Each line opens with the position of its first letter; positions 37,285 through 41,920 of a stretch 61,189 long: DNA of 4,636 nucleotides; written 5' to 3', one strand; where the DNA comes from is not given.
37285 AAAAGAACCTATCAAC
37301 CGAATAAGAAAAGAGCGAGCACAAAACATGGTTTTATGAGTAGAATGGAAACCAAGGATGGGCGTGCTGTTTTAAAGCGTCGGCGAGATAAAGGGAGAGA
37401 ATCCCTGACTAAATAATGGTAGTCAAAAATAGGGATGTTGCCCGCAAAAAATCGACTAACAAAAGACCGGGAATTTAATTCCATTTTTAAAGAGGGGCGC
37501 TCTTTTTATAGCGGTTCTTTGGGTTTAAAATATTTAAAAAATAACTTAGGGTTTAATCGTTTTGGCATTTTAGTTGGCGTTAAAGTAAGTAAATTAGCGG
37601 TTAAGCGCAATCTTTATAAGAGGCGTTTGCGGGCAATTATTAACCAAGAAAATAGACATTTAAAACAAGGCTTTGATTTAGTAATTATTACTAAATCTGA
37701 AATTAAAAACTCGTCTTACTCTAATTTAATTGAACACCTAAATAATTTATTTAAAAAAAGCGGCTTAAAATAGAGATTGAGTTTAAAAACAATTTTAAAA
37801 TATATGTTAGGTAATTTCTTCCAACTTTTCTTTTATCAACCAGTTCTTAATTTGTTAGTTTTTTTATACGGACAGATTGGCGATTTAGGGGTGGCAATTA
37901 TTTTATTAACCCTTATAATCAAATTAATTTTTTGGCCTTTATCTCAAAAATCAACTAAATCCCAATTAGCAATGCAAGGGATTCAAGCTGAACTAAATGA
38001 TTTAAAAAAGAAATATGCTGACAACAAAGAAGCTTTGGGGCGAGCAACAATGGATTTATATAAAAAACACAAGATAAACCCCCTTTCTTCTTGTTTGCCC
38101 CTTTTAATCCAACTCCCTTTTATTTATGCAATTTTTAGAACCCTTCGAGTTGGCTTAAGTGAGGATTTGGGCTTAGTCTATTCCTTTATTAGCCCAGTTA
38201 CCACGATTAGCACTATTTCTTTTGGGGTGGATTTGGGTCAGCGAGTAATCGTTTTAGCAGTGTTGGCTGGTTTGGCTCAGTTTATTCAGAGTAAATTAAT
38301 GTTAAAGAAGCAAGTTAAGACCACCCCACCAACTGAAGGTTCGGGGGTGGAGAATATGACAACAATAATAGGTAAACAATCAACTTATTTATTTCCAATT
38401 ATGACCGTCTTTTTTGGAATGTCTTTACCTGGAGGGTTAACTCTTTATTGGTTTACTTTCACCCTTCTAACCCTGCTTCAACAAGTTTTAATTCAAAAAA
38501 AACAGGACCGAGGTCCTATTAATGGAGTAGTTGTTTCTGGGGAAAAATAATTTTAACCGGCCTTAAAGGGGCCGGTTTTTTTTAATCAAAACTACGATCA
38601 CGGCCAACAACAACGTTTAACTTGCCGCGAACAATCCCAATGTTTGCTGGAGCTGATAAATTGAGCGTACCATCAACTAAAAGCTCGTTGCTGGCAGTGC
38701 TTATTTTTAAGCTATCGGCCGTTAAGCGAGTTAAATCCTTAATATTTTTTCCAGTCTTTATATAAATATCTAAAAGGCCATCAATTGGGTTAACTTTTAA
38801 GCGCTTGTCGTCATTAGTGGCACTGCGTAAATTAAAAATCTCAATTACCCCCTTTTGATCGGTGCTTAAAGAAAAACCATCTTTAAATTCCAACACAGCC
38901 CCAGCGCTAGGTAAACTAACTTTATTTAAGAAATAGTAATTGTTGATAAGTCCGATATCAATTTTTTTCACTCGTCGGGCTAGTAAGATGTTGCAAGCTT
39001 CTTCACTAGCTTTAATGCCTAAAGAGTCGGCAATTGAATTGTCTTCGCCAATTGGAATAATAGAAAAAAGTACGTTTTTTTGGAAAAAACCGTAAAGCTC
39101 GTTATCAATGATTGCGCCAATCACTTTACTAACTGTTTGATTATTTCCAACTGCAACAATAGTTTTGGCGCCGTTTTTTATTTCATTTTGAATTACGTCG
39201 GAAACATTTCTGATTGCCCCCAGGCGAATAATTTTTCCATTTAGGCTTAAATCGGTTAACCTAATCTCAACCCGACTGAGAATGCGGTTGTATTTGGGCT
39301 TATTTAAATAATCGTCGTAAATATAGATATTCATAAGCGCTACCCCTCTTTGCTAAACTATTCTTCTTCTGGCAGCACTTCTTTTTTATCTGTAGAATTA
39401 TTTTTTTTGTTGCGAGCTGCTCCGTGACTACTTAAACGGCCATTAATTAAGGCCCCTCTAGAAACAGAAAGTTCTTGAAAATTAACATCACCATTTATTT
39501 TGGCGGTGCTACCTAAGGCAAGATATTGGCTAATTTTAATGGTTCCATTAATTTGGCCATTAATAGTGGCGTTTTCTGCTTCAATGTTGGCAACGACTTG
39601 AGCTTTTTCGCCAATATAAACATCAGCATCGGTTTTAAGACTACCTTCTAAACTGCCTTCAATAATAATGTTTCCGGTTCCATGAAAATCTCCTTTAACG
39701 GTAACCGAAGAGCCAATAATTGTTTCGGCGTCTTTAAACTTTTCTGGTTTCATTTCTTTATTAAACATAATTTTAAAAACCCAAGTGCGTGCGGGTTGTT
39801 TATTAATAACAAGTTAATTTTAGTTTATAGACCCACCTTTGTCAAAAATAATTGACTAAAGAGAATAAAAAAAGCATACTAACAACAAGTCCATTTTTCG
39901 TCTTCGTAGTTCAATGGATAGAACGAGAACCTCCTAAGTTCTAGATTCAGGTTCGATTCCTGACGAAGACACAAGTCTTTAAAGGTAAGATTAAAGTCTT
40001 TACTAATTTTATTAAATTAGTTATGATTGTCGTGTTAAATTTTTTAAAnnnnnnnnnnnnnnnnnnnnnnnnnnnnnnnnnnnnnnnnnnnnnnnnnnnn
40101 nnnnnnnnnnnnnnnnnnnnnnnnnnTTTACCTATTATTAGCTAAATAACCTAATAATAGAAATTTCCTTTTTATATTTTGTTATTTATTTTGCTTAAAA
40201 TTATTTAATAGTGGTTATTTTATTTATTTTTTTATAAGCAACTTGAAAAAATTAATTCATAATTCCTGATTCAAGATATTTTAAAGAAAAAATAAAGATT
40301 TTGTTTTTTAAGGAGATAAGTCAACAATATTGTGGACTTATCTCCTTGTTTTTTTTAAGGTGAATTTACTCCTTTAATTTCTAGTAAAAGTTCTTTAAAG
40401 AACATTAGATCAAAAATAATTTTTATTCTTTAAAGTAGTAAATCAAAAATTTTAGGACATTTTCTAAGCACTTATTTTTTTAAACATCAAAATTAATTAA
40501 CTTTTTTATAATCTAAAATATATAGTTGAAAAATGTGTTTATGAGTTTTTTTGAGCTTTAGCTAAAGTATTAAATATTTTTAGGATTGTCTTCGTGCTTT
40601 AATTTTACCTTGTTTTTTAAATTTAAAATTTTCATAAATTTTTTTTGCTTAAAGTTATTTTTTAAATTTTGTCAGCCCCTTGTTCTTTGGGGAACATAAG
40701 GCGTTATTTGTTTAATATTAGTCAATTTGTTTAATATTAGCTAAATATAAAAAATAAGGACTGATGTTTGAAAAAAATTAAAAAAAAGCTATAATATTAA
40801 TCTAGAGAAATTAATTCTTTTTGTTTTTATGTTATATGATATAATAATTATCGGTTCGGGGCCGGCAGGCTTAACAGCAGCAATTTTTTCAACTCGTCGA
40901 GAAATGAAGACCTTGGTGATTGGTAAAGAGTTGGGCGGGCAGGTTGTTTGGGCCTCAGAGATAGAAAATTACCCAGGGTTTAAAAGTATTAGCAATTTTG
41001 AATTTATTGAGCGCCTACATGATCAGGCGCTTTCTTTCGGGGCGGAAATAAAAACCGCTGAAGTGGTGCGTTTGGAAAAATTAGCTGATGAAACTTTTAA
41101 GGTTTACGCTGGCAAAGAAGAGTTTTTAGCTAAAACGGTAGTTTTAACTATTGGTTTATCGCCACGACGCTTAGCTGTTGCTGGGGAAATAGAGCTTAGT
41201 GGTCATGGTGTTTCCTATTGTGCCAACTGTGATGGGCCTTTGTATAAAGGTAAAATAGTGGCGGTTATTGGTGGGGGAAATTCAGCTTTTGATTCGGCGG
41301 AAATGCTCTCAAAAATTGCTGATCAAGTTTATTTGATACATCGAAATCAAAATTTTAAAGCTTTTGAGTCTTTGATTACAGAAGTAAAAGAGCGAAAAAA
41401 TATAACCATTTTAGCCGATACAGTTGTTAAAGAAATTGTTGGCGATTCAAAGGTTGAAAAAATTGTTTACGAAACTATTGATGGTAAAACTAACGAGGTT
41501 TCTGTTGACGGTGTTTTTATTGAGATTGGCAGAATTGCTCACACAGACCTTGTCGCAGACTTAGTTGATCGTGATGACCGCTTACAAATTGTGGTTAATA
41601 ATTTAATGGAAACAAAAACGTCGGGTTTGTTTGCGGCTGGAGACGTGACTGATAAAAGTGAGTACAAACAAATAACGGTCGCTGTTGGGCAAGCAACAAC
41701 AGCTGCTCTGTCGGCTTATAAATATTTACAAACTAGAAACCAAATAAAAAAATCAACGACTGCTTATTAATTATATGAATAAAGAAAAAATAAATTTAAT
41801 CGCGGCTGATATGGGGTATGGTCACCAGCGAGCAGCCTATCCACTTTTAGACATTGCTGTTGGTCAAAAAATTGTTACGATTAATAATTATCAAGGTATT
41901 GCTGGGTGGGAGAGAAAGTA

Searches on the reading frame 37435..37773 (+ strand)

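Call 36: search_protein_families(library=pfam, proteins=[window:37435-37773:+], max_evalue=0.001)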
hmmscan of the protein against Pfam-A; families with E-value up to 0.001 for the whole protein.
window:37435-37773:+ (112 aa): 1 family
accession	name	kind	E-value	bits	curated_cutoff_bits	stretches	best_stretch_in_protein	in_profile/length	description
PF00825.24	Ribonuclease_P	-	1.3e-27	96.4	22.3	1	2-108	1-107/109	Ribonuclease P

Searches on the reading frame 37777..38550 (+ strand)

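Call 36: search_protein_families(library=pfam, proteins=[window:37777-38550:+], max_evalue=0.001)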
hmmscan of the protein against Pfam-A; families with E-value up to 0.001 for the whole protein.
window:37777-38550:+ (257 aa): 1 family
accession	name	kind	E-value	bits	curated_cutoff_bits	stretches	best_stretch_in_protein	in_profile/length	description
PF02096.25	60KD_IMP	-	1.4e-48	165.4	35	1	38-241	2-163/163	60Kd inner membrane protein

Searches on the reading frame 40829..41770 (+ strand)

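Call 13: search_protein_families(library=pfam, proteins=[window:40829-41770:+], max_evalue=0.001)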
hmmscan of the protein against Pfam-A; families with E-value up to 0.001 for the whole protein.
window:40829-41770:+ (313 aa): 11 families
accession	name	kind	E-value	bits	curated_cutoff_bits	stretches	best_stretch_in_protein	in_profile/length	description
PF07992.20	Pyr_redox_2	-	6.7e-46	157.5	26.1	1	3-289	1-291/291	Pyridine nucleotide-disulphide oxidoreductase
PF13738.12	Pyr_redox_3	-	1.4e-21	77.5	30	1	59-271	83-305/305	Pyridine nucleotide-disulphide oxidoreductase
PF00070.33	Pyr_redox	-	1e-13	52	22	1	144-215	2-80/82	Pyridine nucleotide-disulphide oxidoreductase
PF13434.12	Lys_Orn_oxgnase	-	2.7e-08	33.8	21.3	1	65-180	109-229/339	L-lysine 6-monooxygenase/L-ornithine 5-monooxygenase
PF03486.20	HI0933_like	-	3.3e-08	33.7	50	0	4-33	2-31/244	HI0933-like protein Rossmann domain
PF00890.30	FAD_binding_2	-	7.3e-08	32.4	20.4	1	4-43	1-42/414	FAD binding domain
PF12831.13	FAD_oxidored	-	6.3e-07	29.5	27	1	4-40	1-39/416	FAD dependent oxidoreductase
PF01266.30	DAO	-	1.6e-05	25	27.9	0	4-36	1-34/353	FAD dependent oxidoreductase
PF01134.28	GIDA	-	7e-05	22.5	22.1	0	4-34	1-31/391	Glucose inhibited division protein A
PF01946.23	Thi4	-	9.1e-05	22.2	26.2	1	3-35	18-51/235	Thi4 family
PF13450.12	NAD_binding_8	-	0.00049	20.8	21.9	0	7-38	1-34/68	NAD(P)-binding Rossmann-like domain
